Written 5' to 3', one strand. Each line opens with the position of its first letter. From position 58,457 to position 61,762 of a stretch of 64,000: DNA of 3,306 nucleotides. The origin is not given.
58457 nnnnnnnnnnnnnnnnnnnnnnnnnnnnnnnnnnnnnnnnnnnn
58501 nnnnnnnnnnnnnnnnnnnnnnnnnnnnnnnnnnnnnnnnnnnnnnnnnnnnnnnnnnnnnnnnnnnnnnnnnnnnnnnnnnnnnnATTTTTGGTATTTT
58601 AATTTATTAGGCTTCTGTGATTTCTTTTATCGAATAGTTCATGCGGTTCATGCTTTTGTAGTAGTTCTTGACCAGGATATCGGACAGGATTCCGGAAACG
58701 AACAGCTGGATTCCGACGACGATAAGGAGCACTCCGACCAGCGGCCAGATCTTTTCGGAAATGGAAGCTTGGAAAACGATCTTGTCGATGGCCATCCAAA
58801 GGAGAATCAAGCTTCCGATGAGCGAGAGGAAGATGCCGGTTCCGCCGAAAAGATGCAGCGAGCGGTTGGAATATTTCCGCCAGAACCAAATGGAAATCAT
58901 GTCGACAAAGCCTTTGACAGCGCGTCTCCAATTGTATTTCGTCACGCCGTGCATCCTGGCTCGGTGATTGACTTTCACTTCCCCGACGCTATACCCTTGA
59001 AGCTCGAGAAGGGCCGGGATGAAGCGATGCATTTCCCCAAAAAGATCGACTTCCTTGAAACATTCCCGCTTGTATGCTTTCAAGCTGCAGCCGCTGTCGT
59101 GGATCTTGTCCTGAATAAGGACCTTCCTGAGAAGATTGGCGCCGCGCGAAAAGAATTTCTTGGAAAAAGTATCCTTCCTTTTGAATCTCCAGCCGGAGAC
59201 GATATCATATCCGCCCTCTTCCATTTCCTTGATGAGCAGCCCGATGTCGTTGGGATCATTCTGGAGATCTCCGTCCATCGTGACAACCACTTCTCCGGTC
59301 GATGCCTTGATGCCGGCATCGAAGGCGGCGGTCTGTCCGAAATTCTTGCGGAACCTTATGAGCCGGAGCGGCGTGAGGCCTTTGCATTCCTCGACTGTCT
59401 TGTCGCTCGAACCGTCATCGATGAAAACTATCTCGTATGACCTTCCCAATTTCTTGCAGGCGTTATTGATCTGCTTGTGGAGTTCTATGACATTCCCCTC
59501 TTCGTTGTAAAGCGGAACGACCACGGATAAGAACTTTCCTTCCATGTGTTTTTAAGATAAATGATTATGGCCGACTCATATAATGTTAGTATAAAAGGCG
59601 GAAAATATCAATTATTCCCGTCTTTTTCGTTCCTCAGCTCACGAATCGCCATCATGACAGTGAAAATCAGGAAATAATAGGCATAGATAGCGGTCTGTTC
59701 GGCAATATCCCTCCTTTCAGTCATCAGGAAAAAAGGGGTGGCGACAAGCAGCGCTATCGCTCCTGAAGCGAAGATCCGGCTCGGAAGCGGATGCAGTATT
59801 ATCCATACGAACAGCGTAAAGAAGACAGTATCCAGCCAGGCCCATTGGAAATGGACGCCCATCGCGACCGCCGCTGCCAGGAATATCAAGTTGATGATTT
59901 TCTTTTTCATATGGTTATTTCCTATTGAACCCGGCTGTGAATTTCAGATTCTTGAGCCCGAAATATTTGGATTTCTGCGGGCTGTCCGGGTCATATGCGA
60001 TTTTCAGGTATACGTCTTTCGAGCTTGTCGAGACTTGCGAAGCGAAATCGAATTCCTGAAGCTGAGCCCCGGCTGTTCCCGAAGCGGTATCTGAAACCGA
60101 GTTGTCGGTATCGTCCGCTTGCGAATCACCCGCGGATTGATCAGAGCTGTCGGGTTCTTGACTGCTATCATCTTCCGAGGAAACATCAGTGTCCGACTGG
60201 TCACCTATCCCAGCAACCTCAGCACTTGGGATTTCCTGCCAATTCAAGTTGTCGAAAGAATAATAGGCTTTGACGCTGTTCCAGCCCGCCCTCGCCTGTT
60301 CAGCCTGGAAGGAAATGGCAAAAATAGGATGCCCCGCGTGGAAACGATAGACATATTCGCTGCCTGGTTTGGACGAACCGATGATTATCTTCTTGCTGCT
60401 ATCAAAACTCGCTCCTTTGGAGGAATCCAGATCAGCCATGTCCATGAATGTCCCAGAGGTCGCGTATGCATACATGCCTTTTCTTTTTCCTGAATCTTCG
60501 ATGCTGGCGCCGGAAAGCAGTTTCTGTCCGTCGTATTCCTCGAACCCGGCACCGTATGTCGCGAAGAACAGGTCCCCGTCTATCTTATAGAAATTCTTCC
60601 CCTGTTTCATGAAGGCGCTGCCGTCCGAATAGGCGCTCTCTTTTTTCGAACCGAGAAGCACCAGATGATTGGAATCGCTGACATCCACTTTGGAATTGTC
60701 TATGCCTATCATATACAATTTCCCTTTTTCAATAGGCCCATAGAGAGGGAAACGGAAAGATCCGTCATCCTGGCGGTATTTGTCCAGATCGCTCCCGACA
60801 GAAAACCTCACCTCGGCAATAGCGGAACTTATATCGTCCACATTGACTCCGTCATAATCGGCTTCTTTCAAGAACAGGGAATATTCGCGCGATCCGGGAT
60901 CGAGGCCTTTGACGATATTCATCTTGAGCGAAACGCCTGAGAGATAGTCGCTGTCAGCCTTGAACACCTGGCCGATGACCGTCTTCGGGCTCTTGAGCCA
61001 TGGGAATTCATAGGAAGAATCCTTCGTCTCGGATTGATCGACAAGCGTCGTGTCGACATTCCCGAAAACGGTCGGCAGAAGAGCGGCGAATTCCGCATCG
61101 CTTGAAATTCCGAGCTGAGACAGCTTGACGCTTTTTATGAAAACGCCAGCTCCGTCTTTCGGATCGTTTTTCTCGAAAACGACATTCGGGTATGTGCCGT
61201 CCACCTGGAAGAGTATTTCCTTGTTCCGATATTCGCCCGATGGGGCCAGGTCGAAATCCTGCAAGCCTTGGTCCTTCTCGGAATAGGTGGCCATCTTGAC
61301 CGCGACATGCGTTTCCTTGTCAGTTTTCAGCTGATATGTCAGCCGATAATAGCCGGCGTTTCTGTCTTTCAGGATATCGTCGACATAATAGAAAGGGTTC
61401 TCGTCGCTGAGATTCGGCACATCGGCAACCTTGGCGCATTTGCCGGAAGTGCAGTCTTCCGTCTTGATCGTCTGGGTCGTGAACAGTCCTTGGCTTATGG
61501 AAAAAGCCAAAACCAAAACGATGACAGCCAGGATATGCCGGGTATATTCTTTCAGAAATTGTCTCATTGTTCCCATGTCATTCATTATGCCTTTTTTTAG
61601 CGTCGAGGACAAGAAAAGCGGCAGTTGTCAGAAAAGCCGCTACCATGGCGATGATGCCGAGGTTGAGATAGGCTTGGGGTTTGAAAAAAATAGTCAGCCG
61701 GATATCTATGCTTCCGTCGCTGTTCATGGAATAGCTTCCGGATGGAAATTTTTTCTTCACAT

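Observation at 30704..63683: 33 kb envelope glycosylation supercluster built around lipid-linked monosaccharide donors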

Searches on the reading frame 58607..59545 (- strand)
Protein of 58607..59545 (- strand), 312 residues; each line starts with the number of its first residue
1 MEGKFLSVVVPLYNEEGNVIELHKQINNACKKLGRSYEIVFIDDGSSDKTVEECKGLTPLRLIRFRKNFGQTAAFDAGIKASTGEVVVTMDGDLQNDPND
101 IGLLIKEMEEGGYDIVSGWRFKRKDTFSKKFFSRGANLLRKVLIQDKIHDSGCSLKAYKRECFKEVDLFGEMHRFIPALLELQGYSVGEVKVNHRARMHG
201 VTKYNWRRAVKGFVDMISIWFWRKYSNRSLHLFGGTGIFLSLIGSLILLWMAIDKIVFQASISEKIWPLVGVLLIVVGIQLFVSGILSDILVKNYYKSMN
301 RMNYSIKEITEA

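Call 4: search_protein_families(library=pfam, proteins=[window:58607-59545:-], max_evalue=0.01)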
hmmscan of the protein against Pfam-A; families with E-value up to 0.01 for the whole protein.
window:58607-59545:- (312 aa): 2 families
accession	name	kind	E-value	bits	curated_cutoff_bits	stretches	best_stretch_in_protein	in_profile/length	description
PF00535.33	Glycos_transf_2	-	1.4e-33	116.7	23.3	1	7-166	1-167/168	Glycosyl transferase family 2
PF10111.15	Glyco_tranf_2_2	-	7e-08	32.7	27.3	1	7-94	1-92/276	Glycosyltransferase like family 2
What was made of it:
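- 58607..59545 (-): GT2 with two C-terminal TM helices: ArnC/GtrB/PgfS-like polyprenyl-phosphate sugar synthase (donor synthase of module 2). Glycos_transf_2 1.4e-33 (call 4).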

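Call 7: search_protein_families(library=ncbifam, proteins=[window:58607-59545:-], max_evalue=0.01)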
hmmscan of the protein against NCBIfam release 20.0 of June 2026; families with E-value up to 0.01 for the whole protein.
window:58607-59545:- (312 aa): 21 families
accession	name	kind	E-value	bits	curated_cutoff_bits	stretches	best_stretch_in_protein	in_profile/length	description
NF007986.1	PRK10714.1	equivalog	2.6e-45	154.8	529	1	6-309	8-311/316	undecaprenyl-phosphate 4-deoxy-4-formamido-L-arabinose transferase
NF047588.1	GlcsyltransPgfSStrep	equivalog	2.1e-44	152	500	1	6-308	3-304/308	glycosyltransferase PgfS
TIGR04182.1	glyco_TIGR04182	equivalog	4.6e-22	78.8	325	1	7-301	3-292/293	S-layer glycoprotein N-glycosyltransferase AglJ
TIGR03937.1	PgaC_IcaA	equivalog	4.1e-14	52.3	422.3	1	5-110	46-152/407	poly-beta-1,6-N-acetyl-D-glucosamine synthase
NF058614.1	PPMAGASynPpgS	equivalog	1.1e-12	47.9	370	1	8-130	4-123/226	polyprenyl-phospho-N-acetylgalactosaminyl synthase PpgS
NF041875.1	EPS_EpsD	equivalog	8.4e-12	45.1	370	1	6-101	1-97/325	exopolysaccharide biosynthesis glycosyltransferase EpsD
TIGR03965.1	mycofact_glyco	equivalog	2.7e-11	43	280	1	6-114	76-185/467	mycofactocin biosynthesis glycosyltransferase MftF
NF041391.1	DPhHxTase_Halo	equivalog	3e-10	39.4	375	1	13-202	4-190/213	dolichyl-phosphate hexose transferase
TIGR04283.1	glyco_like_mftF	equivalog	5.8e-09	35.9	182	1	6-170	1-155/221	TIGR04283 family arsenosugar biosynthesis glycosyltransferase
NF007482.0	PRK10073.1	equivalog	5.6e-08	32.1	423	1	5-114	7-116/334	glycosyltransferase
NF010496.0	PRK13915.1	equivalog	5.4e-07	29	262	1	4-97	31-130/307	glucosyl-3-phosphoglycerate synthase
NF050050.1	ProtGlycPglI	equivalog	2.4e-05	23.9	500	1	5-137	3-137/306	GalNAc(5)-diNAcBac-PP-undecaprenol beta-1,3-glucosyltransferase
TIGR04242.1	nodulat_NodC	equivalog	2.7e-05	23.3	550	1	7-111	51-159/395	chitooligosaccharide synthase NodC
NF047683.1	TeichurnBiosyTuaG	equivalog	6e-05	22.8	400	1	5-113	7-116/252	teichuronic acid biosynthesis protein TuaG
TIGR03111.1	glyc2_xrt_Gpos1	hypoth_equivalog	0.00042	19.2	363.95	1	7-110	52-158/439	TIGR03111 family XrtG-associated glycosyltransferase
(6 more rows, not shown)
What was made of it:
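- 58607..59545 (-): ArnC model 2.6e-45 and PgfS 2.1e-44, both below equivalog cutoffs (call 7).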

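Call 35: search_solved_structures(query=window:58607-59545:-, max_evalue=0.001)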
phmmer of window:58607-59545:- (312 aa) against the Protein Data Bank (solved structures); distinct sequences matched with E-value up to 0.001: 9.
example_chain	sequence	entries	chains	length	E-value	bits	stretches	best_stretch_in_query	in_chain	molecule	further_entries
9hwj_A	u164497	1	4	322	1.6e-39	139.2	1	4-309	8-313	Undecaprenyl-phosphate 4-deoxy-4-formamido-L-arabinose transferase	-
9bhc_C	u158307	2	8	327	1.7e-38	135.8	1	4-309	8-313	Undecaprenyl-phosphate 4-deoxy-4-formamido-L-arabinose transferase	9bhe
8vxh_A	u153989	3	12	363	2.4e-38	135.2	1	4-309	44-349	Undecaprenyl-phosphate 4-deoxy-4-formamido-L-arabinose transferase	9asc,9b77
5eke_A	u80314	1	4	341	2.8e-25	92.3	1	6-306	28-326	Uncharacterized glycosyltransferase sll0501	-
5ekp_C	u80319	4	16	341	5.7e-25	91.3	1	6-306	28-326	Uncharacterized glycosyltransferase sll0501 | Glycosyltransferase sll0501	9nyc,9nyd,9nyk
9nye_A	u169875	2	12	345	5.9e-25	91.3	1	6-306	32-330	Glycosyltransferase sll0501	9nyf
5mlz_A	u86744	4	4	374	1.4e-20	76.9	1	6-228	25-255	Dolichol monophosphate mannose synthase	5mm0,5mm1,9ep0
5hea_A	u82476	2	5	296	4.3e-06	29.3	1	3-115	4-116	Putative glycosyltransferase (GalT1)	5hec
6p61_A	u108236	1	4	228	6e-06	28.8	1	6-107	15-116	Glycosyltransferase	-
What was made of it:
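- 58607..59545 (-): ArnC 9hwj matches residues 4-309 at 1.6e-39 (call 35).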

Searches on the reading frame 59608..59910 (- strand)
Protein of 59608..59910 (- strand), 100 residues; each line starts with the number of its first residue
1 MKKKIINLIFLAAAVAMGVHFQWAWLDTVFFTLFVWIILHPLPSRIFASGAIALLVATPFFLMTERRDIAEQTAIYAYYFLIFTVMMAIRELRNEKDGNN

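Call 17: search_protein_families(library=pfam, proteins=[window:59608-59910:-], max_evalue=10)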
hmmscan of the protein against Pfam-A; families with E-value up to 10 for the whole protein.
window:59608-59910:- (100 aa): 1 family
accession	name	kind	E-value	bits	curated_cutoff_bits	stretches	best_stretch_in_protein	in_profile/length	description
PF09852.15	DUF2079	-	0.14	11.7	28.2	1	20-89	236-300/459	Predicted membrane protein (DUF2079)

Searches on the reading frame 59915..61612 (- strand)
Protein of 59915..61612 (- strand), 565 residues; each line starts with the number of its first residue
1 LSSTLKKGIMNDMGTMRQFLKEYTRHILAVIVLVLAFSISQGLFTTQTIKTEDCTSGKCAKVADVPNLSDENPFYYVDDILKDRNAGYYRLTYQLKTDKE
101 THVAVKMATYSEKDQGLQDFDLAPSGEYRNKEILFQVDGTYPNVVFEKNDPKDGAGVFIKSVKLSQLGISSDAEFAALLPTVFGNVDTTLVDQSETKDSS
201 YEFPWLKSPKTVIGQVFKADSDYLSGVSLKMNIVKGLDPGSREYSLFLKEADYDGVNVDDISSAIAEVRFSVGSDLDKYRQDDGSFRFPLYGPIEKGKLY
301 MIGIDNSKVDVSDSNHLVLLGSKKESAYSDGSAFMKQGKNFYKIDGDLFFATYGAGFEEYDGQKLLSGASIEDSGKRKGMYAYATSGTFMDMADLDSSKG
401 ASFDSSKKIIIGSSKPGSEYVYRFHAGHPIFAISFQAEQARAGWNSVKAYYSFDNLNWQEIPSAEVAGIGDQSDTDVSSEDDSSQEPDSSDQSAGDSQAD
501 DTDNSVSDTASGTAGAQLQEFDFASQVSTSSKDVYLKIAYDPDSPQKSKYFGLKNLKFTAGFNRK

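Call 5: search_protein_families(library=pfam, proteins=[window:59915-61612:-], max_evalue=0.01)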
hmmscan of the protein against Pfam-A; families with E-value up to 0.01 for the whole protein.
window:59915-61612:- (565 aa): 0 families

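Call 7: search_protein_families(library=ncbifam, proteins=[window:59915-61612:-], max_evalue=0.01)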
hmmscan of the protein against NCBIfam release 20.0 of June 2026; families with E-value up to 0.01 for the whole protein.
window:59915-61612:- (565 aa): 0 families

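Call 17: search_protein_families(library=pfam, proteins=[window:59915-61612:-], max_evalue=10)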
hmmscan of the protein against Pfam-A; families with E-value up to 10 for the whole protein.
window:59915-61612:- (565 aa): 1 family
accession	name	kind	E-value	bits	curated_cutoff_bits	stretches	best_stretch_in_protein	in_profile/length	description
PF22835.1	TEX13B-like_middle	-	0.22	12.3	27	1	283-322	61-99/110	Testis-expressed protein 13B-like, middle domain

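Call 68: search_protein_families(library=pfam, alignment_id=A4, max_evalue=1)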
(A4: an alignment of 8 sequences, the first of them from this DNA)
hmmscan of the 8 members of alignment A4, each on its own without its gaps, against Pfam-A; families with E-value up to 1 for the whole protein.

A. member 1, seq(565 aa): 1 family
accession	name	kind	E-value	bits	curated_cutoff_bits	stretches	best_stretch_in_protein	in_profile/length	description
PF22835.1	TEX13B-like_middle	-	0.22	12.3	27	1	283-322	61-99/110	Testis-expressed protein 13B-like, middle domain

B. families by the number of members that match (of 8 scanned): 8 families
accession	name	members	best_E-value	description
PF00754.31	F5_F8_type_C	2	0.00074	F5/8 type C domain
PF21054.2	RUBC_PIKBD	1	0.0047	Rubicon, PI3K-binding domain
PF15432.12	Sec-ASP3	1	0.027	Accessory Sec secretory system ASP3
PF21471.3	Reelin_subrepeat-B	1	0.039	Reelin subrepeat B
PF20456.3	DUF6709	1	0.1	Family of unknown function (DUF6709)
PF11060.13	DUF2861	1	0.11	Protein of unknown function (DUF2861)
PF03199.21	GSH_synthase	1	0.19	Eukaryotic glutathione synthase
PF22835.1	TEX13B-like_middle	1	0.22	Testis-expressed protein 13B-like, middle domain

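Call 69: search_solved_structures(query=A4, max_evalue=10)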
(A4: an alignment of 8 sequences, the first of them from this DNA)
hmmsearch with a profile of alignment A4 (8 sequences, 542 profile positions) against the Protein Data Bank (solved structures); distinct sequences matched with E-value up to 10: 4.
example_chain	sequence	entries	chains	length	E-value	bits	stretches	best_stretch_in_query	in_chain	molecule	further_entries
2w1q_A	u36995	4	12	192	0.041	15.9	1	441-468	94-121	HYALURONOGLUCOSAMINIDASE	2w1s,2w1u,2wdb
7rga_A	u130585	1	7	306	0.076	15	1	441-468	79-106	nano CLostridial Antibody Mimetic Protein 3 VHH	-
7rg7_A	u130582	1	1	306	0.081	14.9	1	441-468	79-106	nano CLostridial Antibody Mimetic Protein 8 VHH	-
2mam_A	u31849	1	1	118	0.1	14.6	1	265-321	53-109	AT-rich interactive domain-containing protein 4A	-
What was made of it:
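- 59915..61612 (-): 565-aa protein with an N-terminal TM anchor, an external beta-rich body and an Asp/Ser-rich segment; possibly a carbohydrate-binding accessory. The start codon is uncertain (TTG at 61612 or ATG at 61585). Weak F5/8-type-C (CBM32) hints only: Pfam 7e-4 in 2 of 8 orthologs, and PDB 2w1q at E 0.04 (calls 68, 69).
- Tried and rejected: Only weak discoidin/CBM32 hints appeared (calls 68, 69).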
